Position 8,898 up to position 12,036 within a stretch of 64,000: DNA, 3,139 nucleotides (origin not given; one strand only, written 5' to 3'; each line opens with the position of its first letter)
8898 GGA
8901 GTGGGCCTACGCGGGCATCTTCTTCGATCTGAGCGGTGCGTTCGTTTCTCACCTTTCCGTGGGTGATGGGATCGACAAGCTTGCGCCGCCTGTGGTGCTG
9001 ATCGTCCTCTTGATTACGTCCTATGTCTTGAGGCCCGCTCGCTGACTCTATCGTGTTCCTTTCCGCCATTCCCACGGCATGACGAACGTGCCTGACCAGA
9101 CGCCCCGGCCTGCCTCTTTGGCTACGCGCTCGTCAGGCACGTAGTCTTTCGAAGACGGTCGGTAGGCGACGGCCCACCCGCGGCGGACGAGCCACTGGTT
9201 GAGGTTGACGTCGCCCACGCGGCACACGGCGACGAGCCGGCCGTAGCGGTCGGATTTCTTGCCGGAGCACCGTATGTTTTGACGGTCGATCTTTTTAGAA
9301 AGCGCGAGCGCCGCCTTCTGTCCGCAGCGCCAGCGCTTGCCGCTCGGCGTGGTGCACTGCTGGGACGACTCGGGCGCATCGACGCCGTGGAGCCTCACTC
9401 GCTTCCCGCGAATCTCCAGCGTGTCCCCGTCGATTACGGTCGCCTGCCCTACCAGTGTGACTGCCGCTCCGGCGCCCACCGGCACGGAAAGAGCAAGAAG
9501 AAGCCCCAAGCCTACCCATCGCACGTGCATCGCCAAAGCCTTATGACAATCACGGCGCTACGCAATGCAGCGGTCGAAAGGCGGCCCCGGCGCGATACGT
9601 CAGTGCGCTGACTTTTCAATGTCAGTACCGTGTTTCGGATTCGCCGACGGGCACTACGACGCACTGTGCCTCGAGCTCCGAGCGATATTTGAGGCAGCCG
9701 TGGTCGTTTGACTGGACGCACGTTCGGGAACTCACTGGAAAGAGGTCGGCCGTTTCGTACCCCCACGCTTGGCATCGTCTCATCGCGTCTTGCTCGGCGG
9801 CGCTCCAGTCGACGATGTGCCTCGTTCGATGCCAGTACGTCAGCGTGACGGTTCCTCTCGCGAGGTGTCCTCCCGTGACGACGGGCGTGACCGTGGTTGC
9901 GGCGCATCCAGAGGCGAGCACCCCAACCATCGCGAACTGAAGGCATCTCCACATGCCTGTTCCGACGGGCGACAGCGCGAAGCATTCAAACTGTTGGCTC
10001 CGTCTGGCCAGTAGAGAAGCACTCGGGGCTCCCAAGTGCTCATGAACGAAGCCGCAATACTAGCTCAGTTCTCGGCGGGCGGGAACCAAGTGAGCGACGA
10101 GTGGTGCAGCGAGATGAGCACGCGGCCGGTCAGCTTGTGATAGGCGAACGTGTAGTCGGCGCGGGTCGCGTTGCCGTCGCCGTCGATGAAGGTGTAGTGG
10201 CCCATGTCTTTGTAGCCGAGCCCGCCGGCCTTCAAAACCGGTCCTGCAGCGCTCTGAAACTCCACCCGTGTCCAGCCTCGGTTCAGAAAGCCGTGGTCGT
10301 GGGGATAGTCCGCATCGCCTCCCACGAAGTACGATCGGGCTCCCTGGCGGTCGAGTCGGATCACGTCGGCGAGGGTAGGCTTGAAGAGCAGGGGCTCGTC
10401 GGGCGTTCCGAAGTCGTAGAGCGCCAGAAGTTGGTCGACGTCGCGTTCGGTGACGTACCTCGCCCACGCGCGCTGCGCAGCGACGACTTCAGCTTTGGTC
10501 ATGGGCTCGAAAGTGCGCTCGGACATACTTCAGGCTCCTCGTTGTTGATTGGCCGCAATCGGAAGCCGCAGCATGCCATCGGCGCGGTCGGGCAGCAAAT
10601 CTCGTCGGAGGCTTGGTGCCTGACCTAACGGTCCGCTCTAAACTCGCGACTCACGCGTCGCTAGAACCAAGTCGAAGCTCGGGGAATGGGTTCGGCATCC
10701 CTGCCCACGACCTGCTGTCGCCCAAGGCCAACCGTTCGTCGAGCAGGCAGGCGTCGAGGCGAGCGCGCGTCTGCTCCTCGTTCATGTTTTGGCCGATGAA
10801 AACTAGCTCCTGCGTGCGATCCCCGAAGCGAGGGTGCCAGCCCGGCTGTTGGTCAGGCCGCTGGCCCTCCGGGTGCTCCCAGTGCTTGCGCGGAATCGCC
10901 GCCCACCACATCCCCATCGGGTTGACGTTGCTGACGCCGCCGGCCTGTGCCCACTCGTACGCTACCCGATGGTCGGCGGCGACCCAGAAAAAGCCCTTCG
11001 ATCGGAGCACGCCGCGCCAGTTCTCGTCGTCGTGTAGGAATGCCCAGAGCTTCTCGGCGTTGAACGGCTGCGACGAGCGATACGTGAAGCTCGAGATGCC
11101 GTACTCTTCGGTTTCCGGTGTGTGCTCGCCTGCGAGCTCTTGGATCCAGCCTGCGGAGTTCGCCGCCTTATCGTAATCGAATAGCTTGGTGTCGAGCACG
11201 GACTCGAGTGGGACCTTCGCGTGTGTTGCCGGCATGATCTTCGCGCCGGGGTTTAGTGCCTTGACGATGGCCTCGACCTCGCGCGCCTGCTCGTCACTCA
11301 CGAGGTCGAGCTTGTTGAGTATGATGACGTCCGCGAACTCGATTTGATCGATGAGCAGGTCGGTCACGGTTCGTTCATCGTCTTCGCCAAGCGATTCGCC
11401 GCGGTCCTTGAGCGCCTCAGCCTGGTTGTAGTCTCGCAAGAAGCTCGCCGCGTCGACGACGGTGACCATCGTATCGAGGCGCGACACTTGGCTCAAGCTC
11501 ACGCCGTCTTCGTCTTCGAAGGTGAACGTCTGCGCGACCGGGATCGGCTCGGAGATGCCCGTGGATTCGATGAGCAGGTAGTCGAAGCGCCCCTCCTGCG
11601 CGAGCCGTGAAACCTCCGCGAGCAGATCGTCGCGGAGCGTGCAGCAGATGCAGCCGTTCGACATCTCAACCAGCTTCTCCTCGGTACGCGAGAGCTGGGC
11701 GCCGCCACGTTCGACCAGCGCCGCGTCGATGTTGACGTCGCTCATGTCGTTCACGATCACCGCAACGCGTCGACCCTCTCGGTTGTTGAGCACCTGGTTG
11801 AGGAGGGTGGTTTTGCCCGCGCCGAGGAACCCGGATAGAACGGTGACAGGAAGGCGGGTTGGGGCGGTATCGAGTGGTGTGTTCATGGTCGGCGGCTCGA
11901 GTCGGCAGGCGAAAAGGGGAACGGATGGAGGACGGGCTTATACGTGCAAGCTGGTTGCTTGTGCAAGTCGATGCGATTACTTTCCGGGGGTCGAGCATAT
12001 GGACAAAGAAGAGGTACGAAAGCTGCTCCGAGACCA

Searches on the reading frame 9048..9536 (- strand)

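Call 55: search_protein_families(library=pfam, proteins=[window:9048-9536:-], max_evalue=0.001)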
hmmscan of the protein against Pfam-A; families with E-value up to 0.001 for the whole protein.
window:9048-9536:- (162 aa): 1 family
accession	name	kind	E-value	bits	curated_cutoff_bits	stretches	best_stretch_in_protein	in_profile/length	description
PF00565.23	SNase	-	4.7e-15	56.4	21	1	46-148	1-106/107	Staphylococcal nuclease homologue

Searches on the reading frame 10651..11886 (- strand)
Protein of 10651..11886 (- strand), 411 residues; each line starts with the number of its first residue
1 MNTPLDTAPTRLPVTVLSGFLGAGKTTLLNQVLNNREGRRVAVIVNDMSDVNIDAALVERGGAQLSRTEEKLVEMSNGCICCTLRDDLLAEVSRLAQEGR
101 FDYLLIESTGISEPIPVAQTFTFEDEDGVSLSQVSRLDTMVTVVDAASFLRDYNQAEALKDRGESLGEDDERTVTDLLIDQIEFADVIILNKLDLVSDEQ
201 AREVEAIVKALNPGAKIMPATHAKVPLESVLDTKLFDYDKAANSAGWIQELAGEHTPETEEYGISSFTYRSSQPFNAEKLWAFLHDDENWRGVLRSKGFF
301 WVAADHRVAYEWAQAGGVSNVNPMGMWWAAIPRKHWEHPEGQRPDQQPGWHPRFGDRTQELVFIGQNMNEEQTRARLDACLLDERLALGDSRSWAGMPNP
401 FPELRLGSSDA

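Call 14: search_protein_families(library=pfam, proteins=[window:10651-11886:-])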
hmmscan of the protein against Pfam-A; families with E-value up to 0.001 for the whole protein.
window:10651-11886:- (411 aa): 3 families
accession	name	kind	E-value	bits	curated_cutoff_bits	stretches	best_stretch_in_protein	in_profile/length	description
PF02492.25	cobW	-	5.5e-58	196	20.7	1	13-218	1-179/180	CobW/HypB/UreG, nucleotide-binding domain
PF07683.19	CobW_C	-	4.9e-27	94.1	22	1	264-381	1-94/94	Cobalamin synthesis protein cobW C-terminal domain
PF03193.22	RsgA_GTPase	-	9.3e-05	22.7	30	0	14-37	108-131/174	RsgA GTPase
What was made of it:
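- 10651..11886 (-): zigA, a COG0523 zinc metallochaperone GTPase. Pfam cobW + CobW_C (call 14).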

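Call 30: search_protein_families(library=ncbifam, proteins=[window:10651-11886:-], max_evalue=0.001)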
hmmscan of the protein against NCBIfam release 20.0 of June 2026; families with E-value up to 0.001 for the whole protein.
window:10651-11886:- (411 aa): 6 families
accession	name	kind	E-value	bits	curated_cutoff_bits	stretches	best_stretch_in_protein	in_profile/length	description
NF038288.1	chaper_GTP_ZigA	equivalog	6.9e-191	634.3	600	1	12-402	1-390/390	zinc metallochaperone GTPase ZigA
NF047431.1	hiber_recruit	equivalog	5.8e-48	163.8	375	1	11-404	1-393/402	ribosome hibernation factor-recruiting GTPase MRF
TIGR02475.1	CobW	equivalog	3.3e-47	161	332.1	1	10-303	2-292/342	cobalamin biosynthesis protein CobW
NF008578.0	PRK11537.1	equivalog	8.2e-32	110.7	361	1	12-244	4-209/318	GTPase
NF041053.1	CobW_rel_Se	equivalog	4.4e-13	49.3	180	1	15-111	4-95/195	CobW-related selenoprotein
TIGR00073.1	hypB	equivalog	5.4e-08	32.6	121.2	1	19-110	37-120/217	hydrogenase nickel incorporation protein HypB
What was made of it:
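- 10651..11886 (-): NCBIfam ZigA equivalog 634 bits against a cut-off of 600; CobW 161 against 332 (call 30).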
